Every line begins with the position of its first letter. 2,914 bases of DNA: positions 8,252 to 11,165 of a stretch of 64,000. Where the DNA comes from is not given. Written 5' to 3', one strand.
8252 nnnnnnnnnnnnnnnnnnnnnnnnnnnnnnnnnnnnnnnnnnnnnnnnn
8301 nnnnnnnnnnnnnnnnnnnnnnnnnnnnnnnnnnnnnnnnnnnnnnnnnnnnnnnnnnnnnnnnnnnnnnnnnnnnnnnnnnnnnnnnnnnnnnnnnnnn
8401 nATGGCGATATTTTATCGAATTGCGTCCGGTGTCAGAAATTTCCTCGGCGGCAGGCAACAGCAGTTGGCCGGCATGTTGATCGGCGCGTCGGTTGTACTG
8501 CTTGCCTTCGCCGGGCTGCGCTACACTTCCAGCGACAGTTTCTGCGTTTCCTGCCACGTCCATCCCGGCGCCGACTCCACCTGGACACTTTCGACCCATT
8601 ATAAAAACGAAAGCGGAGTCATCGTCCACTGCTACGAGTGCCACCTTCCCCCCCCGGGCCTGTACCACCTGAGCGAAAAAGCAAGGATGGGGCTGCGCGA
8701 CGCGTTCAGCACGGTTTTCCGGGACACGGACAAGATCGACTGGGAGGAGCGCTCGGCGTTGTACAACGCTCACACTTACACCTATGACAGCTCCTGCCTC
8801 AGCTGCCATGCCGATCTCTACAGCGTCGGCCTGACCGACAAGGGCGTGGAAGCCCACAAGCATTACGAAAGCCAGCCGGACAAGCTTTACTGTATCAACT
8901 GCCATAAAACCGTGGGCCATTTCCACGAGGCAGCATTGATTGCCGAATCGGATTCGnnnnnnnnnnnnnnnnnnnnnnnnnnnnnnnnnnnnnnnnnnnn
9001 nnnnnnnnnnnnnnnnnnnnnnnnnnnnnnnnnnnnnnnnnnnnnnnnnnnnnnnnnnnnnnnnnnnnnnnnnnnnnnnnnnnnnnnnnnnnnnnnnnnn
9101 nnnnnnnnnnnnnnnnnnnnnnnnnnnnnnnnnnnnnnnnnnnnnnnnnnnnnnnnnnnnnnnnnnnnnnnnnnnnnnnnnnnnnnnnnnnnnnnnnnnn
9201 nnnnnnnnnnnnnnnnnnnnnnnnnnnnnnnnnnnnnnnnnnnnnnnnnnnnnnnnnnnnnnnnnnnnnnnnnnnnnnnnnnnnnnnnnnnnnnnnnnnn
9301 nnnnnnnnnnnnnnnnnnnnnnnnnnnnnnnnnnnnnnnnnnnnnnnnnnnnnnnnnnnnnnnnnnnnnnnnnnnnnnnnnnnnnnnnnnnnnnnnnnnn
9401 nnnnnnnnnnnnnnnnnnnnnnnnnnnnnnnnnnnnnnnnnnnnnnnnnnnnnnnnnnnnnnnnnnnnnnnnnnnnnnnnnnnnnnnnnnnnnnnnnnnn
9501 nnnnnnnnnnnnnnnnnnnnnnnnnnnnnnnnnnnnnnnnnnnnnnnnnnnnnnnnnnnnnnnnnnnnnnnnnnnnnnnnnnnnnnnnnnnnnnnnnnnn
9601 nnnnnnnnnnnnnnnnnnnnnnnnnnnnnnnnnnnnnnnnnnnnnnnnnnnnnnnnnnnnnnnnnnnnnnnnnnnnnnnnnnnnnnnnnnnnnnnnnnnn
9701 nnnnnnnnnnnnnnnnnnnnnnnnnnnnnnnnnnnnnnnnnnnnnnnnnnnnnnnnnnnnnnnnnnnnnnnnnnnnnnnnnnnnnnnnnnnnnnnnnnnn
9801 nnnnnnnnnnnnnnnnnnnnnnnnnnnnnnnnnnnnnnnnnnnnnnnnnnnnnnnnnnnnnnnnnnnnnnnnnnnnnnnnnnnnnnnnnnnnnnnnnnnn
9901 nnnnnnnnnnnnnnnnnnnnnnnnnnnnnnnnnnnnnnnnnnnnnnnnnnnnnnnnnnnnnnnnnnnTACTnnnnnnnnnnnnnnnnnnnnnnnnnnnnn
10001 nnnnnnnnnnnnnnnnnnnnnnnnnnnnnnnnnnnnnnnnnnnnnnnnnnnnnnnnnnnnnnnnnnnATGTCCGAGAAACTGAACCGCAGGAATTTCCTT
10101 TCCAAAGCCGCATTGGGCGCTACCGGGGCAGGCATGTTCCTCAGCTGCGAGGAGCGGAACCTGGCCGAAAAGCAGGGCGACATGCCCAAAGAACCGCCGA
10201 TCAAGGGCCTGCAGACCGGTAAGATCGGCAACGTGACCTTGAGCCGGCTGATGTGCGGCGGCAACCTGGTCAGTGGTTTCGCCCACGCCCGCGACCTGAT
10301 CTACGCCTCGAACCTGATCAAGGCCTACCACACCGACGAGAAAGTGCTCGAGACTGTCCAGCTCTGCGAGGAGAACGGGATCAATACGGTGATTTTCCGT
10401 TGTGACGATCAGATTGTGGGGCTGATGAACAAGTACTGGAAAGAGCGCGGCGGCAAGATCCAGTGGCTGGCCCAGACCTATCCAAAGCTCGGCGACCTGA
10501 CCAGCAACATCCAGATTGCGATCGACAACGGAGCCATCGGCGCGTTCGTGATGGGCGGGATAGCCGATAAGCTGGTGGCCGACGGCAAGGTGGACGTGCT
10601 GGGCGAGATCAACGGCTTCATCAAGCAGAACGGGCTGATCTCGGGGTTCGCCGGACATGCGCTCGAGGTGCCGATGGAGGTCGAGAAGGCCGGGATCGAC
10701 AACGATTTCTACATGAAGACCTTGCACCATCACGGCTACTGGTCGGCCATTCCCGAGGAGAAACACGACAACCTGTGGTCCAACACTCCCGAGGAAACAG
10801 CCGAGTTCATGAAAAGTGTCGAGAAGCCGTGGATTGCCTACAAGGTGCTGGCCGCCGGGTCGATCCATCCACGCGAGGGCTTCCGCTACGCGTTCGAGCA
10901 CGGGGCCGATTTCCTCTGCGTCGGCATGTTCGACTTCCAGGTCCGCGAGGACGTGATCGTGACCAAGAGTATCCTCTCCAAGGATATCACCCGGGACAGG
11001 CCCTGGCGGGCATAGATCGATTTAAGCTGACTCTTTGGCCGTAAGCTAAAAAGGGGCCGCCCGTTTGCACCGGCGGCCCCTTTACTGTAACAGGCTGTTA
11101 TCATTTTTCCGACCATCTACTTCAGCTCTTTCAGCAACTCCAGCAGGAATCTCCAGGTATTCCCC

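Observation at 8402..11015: Tetraheme NapC/NirT quinol-dehydrogenase domain fused to a Cys-less FGE-fold domain, paired with a Tat-exported AKR-like gene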

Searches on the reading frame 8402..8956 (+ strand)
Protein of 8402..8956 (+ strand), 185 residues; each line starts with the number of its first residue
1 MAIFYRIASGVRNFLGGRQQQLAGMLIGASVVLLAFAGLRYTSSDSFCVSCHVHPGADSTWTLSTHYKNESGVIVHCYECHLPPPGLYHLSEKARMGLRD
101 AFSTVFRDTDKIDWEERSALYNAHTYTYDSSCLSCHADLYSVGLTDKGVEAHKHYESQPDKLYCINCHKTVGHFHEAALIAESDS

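Call 78: search_solved_structures(query=window:8402-8956:+, max_evalue=0.01, show_alignments=2)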
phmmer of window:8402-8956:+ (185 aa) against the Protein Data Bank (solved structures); distinct sequences matched with E-value up to 0.01: 1.
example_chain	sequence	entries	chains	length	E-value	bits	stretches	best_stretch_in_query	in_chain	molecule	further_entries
2j7a_C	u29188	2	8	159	5.3e-08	36.1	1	21-175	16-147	CYTOCHROME C QUINOL DEHYDROGENASE NRFH | NAPC/NIRT CYTOCHROME C FAMILY PROTEIN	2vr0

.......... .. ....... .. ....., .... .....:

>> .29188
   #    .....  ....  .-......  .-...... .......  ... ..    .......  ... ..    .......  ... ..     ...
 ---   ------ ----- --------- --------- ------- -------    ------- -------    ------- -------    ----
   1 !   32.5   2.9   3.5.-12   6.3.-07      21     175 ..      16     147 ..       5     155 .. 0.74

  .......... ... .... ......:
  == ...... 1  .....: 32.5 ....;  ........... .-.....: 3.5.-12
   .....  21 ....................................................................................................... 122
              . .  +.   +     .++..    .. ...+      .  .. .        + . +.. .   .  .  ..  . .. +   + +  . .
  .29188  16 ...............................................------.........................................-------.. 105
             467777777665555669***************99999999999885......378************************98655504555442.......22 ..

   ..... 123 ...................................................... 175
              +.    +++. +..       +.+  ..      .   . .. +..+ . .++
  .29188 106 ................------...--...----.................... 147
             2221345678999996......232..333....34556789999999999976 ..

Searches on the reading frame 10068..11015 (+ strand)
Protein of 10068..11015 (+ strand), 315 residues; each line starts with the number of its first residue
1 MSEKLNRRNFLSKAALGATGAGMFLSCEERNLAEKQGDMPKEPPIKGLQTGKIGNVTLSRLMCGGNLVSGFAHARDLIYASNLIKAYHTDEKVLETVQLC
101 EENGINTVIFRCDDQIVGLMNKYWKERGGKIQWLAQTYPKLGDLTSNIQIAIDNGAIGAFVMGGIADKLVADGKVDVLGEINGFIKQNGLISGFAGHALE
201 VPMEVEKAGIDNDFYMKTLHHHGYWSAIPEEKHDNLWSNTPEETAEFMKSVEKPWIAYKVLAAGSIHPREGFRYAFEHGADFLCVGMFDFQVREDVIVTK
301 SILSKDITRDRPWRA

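Call 3: search_protein_families(library=pfam, proteins=[window:10068-11015:+], max_evalue=0.01)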
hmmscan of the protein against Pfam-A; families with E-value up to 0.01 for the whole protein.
window:10068-11015:+ (315 aa): 0 families

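Call 4: search_protein_families(library=ncbifam, proteins=[window:10068-11015:+], max_evalue=0.01)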
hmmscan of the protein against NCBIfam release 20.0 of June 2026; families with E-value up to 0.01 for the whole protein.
window:10068-11015:+ (315 aa): 0 families

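Call 6: find_homologous_proteins(query=window:10068-11015:+)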
Query window:10068-11015:+ (315 aa): 7116 proteins with E <= 0.001 among 8000 candidates; the best 120 are listed.
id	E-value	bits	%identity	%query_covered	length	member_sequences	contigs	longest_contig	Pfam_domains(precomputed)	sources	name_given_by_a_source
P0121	4.7e-214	727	100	100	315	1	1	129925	-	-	-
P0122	5.7e-188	642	87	100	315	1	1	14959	-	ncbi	ncbi:hypothetical protein ACFL4X_01795 [Gemmatimonadota bacterium]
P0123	1.6e-183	627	84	99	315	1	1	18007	-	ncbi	-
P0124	1.8e-182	624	85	99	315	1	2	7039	-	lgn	-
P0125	2.6e-182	623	84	99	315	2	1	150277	-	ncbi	-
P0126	3.4e-182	623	84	99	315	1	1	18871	-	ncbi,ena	-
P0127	8.7e-177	605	80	100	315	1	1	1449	-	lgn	-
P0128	1.6e-176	604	80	100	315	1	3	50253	-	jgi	-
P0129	2.2e-176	604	81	100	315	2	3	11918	-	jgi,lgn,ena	jgi:hypothetical protein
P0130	2.2e-176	604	79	100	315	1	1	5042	-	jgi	-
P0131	8.7e-176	602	81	100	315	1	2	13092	-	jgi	jgi:hypothetical protein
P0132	2.7e-175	600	80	100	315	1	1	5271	-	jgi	jgi:hypothetical protein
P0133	9.7e-175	598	80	100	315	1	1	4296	-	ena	-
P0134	6.5e-174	595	78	100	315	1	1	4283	-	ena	-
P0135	1.7e-171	588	79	100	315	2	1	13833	-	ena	-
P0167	1.6e-126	440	59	100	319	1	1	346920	-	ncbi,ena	-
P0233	2.7e-123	429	59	100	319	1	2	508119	-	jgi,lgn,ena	-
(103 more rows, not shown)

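Call 8: search_solved_structures(query=window:10068-11015:+, max_evalue=10)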
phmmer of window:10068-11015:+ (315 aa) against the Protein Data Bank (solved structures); distinct sequences matched with E-value up to 10: 6.
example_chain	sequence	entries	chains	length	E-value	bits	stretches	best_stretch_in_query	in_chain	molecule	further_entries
8ebc_A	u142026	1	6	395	0.15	14.4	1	261-287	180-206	Lmo0132 protein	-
1pvn_A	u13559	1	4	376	0.28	13.4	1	261-287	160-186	Inosine-5'-monophosphate dehydrogenase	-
1lrt_A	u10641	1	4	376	0.32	13.2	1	261-287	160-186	INOSINE-5'-MONOPHOSPHATE DEHYDROGENASE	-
1ak5_A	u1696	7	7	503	0.47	12.7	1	261-287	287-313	INOSINE-5'-MONOPHOSPHATE DEHYDROGENASE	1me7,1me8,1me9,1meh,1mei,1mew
1vl8_A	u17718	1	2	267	0.74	12.1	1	61-131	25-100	Gluconate 5-dehydrogenase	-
4e3z_A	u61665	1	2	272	1.4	11.2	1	89-186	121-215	Putative oxidoreductase protein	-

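Call 20: find_encoding_contigs(protein=P0233, flank=8000, max_places=2)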
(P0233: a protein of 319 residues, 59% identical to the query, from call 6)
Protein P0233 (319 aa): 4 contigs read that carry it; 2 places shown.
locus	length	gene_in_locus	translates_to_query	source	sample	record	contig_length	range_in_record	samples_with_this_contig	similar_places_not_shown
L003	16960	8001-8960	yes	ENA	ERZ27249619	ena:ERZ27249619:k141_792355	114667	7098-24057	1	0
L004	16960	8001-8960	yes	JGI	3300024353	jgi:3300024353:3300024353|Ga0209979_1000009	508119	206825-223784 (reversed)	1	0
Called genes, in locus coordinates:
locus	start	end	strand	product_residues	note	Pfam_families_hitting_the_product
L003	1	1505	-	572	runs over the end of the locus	PF19543:GH123_N (faint), PF22680:Glyco_hydro_123_N_2, PF13320:GH123_cat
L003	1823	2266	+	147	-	-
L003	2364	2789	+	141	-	-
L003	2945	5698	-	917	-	PF11369:DUF3160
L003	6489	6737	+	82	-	-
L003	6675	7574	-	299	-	PF03737:RraA-like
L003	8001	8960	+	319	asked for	-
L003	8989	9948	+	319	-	-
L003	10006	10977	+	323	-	-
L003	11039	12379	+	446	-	PF01408:GFO_IDH_MocA, PF02894:GFO_IDH_MocA_C, PF22725:GFO_IDH_MocA_C3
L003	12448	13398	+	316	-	PF02424:ApbE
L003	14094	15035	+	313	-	PF01180:DHO_dh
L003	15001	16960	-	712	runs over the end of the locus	-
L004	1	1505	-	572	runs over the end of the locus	PF19543:GH123_N (faint), PF22680:Glyco_hydro_123_N_2, PF13320:GH123_cat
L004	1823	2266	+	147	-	-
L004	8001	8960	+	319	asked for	-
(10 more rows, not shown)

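Call 21: find_encoding_contigs(protein=P0167, flank=8000, max_places=2)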
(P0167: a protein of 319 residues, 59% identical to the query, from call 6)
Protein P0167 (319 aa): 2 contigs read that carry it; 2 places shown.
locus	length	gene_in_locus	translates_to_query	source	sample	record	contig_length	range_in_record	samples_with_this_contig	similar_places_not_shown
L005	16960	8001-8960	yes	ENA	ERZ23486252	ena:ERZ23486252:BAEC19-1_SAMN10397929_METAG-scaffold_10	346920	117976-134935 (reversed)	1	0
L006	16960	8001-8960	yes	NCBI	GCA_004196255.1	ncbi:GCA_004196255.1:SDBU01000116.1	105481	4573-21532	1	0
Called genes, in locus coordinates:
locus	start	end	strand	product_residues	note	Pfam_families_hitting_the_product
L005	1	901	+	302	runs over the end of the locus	PF13419:HAD_2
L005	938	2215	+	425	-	PF09861:Lar_N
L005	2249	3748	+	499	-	PF03446:NAD_binding_2, PF00393:6PGD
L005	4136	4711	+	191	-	PF07638:Sigma70_ECF (weak), PF04542:Sigma70_r2, PF08281:Sigma70_r4_2, PF04545:Sigma70_r4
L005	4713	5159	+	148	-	PF13490:zf-HC2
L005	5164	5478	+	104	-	PF01906:YbjQ_1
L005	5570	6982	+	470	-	PF02614:UxaC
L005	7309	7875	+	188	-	PF01613:Flavin_Reduct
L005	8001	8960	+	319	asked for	-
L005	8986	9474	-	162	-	PF02915:Rubrerythrin (faint)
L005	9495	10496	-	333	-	PF01261:AP_endonuc_2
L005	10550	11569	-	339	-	PF04338:DUF481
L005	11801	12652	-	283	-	PF02517:Rce1-like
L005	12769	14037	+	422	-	PF00275:EPSP_synthase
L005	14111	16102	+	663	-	PF13229:Beta_helix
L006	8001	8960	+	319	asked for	-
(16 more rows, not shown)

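Call 24: predict_structure(alignment_id=A1)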
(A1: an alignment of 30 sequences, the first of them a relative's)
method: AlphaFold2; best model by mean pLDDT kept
length: 315 residues; sequences in the alignment: 30
mean_pLDDT: 75.8   pTM: 0.76
mean pLDDT of the five models: 75.8, 75.0, 72.2, 72.1, 69.8
residues with pLDDT >= 90: 124; 70-90: 86; 50-70: 32; < 50: 73
segments of 3 or more residues with pLDDT < 50: 1-40, 70-81, 222-236, 262-265
pLDDT, mean of each block of 10 residues (from residue 1): 35 39 41 43 75 94 65 40 62 85 91 91 94 94 96 97 91 97 98 89 95 84 42 48 84 85 58 87 75 80 87 90
secondary structure, 60 per line:
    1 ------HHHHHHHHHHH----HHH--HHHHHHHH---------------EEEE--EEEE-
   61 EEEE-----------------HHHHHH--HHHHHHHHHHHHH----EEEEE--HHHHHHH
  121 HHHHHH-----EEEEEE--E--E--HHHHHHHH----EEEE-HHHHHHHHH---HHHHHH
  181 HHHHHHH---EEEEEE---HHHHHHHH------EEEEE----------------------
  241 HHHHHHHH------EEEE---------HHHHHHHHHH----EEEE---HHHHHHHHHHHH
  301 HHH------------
elements in order: H7-17 H27-34 E50-53 E56-59 E61-64 H82-87 H90-102 E107-111 H114-126 E132-137 H146-153 E158-161 H163-171 H175-187 E191-196 H200-207 E214-218 H241-248 E255-258 H268-277 E282-285 H289-303

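Call 28: fold_search(model_id=the predicted structure, library=pdb)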
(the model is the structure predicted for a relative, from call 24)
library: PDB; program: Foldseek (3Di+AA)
matches with E <= 10: 1589; with E <= 0.001: 107
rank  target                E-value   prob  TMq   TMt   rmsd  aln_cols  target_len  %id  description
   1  6tth_A                3.9e-06  1.00  0.50  0.40   9.0       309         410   11  PKM2 in complex with L-threonine (released 2020-01-15)
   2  4exa_A                4.1e-06  1.00  0.55  0.67   4.6       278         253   14  Crystal structure of the PA4992, the putative aldo-keto reductase from Pseudomona aeruginosa (released 2013-01-09)
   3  3qv9_B                1.5e-05  1.00  0.47  0.39   6.9       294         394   12  Crystal structure of Trypanosoma cruzi pyruvate kinase(TcPYK)in complex with ponceau S. (released 2011-07-06)
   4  5z9y_A                2.6e-05  1.00  0.47  0.61   6.6       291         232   10  Crystal structure of Mycobacterium tuberculosis thiazole synthase (ThiG) complexed with DXP (released 2018-04-11)
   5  4qg8_D                3.0e-05  1.00  0.50  0.40   8.9       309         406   12  crystal structure of PKM2-K305Q mutant (released 2015-02-25)
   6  4rpp_D                3.3e-05  1.00  0.49  0.40   6.0       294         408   12  crystal structure of PKM2-K422R mutant bound with FBP (released 2015-02-25)
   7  4jtj_C                3.7e-05  1.00  0.50  0.60   5.3       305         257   12  Crystal structure of R117K mutant of 3-deoxy-D-manno-octulosonate 8-phosphate synthase (KDO8PS) from Neisseria meningi (released 2013-06-26)
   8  3qv7_C                4.0e-05  1.00  0.48  0.39   6.8       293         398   12  Crystal structure of Leishmania mexicana pyruvate kinase(LmPYK)in complex with ponceau S and acid blue 25. (released 2011-06-29)
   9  1qrq_A                4.7e-05  1.00  0.49  0.47   7.9       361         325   10  STRUCTURE OF A VOLTAGE-DEPENDENT K+ CHANNEL BETA SUBUNIT (released 1999-10-27)
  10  5sch_A                5.0e-05  1.00  0.49  0.39   6.7       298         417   10  Structure of liver pyruvate kinase in complex with anthraquinone derivative 100 (released 2022-03-16)
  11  1d9e_A                5.0e-05  1.00  0.49  0.57   6.3       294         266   12  STRUCTURE OF E. COLI KDO8P SYNTHASE (released 2000-05-10)
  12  4jtj_D                6.0e-05  1.00  0.48  0.57   6.5       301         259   11  Crystal structure of R117K mutant of 3-deoxy-D-manno-octulosonate 8-phosphate synthase (KDO8PS) from Neisseria meningi (released 2013-06-26)
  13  3fyp_A                6.0e-05  1.00  0.46  0.55   6.3       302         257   12  Crystal structure of the quadruple mutant (N23C/C246S/D247E/P249A) of 3-deoxy-D-manno-octulosonate 8-phosphate synthas (released 2009-03-31)
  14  4jtg_C                7.5e-05  1.00  0.47  0.54   6.4       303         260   12  Crystal structure of F114R/R117A mutant of 3-deoxy-D-manno-octulosonate 8-phosphate synthase (KDO8PS) from Neisseria m (released 2013-06-26)
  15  4dai_A                7.5e-05  1.00  0.44  0.50   6.9       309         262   12  Crystal structure of B. anthracis DHPS with compound 23 (released 2012-03-28)
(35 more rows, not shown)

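Call 47: search_protein_families(library=ncbifam, proteins=[L003:11039-12379:+], max_evalue=0.00001)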
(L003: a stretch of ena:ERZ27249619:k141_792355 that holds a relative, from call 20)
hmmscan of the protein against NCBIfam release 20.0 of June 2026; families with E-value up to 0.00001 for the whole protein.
L003:11039-12379:+ (446 aa): 8 families
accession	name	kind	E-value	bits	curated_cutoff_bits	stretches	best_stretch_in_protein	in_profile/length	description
NF058561.1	BT_2158_fam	equivalog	4e-28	98.2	750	1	11-208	1-191/487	glycoside 3-dehydrogenase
NF040723.1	UDP-GlcNAcDh_Arch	equivalog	9.2e-24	84.5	450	1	44-198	1-145/302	UDP-N-acetylglucosamine 3-dehydrogenase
TIGR04380.1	myo_inos_iolG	equivalog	1.4e-20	73.4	355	1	44-184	2-137/330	inositol 2-dehydrogenase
NF052679.1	InsChiInosDhIolG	equivalog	4.1e-14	52.4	540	1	44-183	3-139/343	bifunctional inositol 2-dehydrogenase/D-chiro-inositol 1-dehydrogenase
NF052479.1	LevoglcsnDh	equivalog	6.3e-12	44.9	650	1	43-178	3-140/386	levoglucosan dehydrogenase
NF008607.0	PRK11579.1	subfamily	2e-10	40.2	330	1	42-203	3-154/346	oxidoreductase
NF041392.1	XylDh_Gfo6_Halo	equivalog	2.4e-10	39.7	350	1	64-200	32-169/350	D-xylose 1-dehydrogenase Gfo6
NF058563.1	BT_2159_fam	equivalog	8e-08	31.7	650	1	44-169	1-120/350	disaccharide 3-dehydrogenase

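Call 51: search_solved_structures(query=A1, max_evalue=10, show_alignments=3)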
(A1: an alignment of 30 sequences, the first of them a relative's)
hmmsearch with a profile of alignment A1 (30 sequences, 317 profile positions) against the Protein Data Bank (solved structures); distinct sequences matched with E-value up to 10: 6.
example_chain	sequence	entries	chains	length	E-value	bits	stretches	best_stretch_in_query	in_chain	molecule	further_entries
8ebc_A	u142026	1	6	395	0.048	16.1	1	263-289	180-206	Lmo0132 protein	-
1pvn_A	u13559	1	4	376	0.12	14.7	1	263-289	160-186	Inosine-5'-monophosphate dehydrogenase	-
1lrt_A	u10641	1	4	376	0.13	14.7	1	263-289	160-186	INOSINE-5'-MONOPHOSPHATE DEHYDROGENASE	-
1kzh_A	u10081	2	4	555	0.17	14.3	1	44-149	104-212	phosphofructokinase | diphosphate--fructose-6-phosphate 1-phosphotransferase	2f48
1ak5_A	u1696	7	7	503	0.17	14.2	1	263-289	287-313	INOSINE-5'-MONOPHOSPHATE DEHYDROGENASE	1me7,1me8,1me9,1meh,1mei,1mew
2pq4_B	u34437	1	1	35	0.23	13.8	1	4-28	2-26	Periplasmic nitrate reductase precursor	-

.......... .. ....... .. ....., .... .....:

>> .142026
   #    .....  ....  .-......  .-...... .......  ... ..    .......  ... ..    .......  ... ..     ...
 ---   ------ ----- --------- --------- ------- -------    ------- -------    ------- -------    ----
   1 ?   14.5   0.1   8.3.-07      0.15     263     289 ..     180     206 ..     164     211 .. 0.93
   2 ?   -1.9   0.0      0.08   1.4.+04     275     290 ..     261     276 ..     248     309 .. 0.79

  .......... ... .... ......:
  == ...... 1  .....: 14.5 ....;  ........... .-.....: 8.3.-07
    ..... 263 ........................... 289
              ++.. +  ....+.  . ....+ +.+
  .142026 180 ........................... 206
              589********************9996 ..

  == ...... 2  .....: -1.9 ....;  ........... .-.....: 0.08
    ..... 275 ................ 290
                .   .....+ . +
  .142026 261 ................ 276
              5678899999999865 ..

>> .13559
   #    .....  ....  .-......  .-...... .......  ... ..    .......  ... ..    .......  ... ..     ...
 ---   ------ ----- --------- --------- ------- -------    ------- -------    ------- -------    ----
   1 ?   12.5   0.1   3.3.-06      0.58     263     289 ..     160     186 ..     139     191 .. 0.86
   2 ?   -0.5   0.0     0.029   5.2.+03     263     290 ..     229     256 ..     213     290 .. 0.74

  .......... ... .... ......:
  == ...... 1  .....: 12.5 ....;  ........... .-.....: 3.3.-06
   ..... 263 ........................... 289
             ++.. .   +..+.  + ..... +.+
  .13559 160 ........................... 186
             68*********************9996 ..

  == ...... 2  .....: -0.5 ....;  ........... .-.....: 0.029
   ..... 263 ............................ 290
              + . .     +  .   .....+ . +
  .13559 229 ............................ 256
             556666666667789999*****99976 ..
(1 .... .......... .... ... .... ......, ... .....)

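Call 72: find_related_loci(query=A1, collection=metagenome_contigs, flank=8000)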
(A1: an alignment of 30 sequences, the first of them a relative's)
Query A1 (315 aa) in metagenome_contigs; peptide patterns used: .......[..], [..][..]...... (x = any residue, [..] = any of these).
600 stretches matched a pattern (row limit reached: there are more); 590 encode a relative of the query (tblastn E <= 1e-3); the best 80 are kept; 80 distinct loci.
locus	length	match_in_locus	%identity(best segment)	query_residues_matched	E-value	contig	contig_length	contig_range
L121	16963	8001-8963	59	1-314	5e-133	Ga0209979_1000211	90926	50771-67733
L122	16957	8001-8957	60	1-315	4e-130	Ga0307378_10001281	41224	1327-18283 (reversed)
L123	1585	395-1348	60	1-314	2e-140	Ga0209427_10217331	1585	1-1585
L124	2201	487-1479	59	1-314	8e-137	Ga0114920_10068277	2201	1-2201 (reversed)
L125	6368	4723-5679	59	1-315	9e-129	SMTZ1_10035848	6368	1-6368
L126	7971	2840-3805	57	1-314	2e-128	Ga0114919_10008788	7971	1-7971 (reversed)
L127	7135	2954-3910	59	1-315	9e-128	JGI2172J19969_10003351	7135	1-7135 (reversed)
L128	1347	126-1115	58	1-315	4e-139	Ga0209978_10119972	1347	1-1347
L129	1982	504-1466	57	1-314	3e-135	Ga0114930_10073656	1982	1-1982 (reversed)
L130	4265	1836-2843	57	1-315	3e-128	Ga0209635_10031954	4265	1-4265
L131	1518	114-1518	58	1-315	6e-136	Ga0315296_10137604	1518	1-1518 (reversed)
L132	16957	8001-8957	57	1-315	2e-125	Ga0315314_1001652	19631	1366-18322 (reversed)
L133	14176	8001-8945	58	1-315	8e-125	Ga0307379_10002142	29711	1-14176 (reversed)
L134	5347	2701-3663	57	1-315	4e-125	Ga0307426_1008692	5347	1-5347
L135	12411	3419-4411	55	1-315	4e-124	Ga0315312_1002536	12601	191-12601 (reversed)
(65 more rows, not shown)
